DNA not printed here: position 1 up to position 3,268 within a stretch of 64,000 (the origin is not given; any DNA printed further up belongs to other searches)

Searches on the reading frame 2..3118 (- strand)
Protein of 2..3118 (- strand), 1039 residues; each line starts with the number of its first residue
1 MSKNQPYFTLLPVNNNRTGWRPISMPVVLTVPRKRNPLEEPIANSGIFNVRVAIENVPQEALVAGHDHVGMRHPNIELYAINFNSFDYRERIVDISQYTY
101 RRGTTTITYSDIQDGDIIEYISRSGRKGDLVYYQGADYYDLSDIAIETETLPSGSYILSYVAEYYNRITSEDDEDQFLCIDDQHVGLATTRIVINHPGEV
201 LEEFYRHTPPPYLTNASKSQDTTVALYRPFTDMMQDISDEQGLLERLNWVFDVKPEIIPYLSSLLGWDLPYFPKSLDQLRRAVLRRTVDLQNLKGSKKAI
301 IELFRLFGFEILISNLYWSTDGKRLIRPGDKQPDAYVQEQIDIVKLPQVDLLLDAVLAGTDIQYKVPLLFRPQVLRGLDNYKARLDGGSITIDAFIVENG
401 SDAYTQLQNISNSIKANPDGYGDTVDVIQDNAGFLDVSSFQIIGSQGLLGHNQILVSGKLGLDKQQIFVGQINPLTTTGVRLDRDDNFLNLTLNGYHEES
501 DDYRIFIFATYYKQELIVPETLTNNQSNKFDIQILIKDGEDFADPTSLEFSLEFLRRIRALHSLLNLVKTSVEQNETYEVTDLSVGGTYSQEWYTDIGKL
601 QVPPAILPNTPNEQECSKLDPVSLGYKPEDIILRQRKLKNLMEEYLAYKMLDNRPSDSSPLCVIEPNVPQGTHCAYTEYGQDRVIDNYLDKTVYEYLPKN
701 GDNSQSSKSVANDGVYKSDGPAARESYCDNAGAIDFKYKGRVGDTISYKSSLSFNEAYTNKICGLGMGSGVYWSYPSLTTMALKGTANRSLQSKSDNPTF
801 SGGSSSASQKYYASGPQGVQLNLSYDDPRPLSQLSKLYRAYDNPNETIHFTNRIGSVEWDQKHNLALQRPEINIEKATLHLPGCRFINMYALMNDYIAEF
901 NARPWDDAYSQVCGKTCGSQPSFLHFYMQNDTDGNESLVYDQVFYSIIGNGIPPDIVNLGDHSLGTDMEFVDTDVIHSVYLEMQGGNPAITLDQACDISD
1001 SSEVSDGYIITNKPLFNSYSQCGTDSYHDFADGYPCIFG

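Call 6: search_protein_families(library=pfam, proteins=[window:2-3118:-], max_evalue=0.001)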
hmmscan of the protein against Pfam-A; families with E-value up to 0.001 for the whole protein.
window:2-3118:- (1039 aa): 1 family
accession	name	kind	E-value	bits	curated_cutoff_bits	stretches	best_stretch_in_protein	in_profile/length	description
PF09684.15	Tail_P2_I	-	3.1e-05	24.3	20.6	1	250-343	32-119/139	Phage tail protein (Tail_P2_I)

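Call 17: search_protein_families(library=phrogs, proteins=[window:2-3118:-], max_evalue=0.001)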
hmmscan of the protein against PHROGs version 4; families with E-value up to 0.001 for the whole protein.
window:2-3118:- (1039 aa): 0 families

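Call 46: search_dna_similar(query=window:2-3118:-, collection=phages, mode=protein, max_rows=10, max_evalue=0.001)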
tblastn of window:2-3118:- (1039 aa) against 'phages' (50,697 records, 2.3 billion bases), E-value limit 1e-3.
No match.
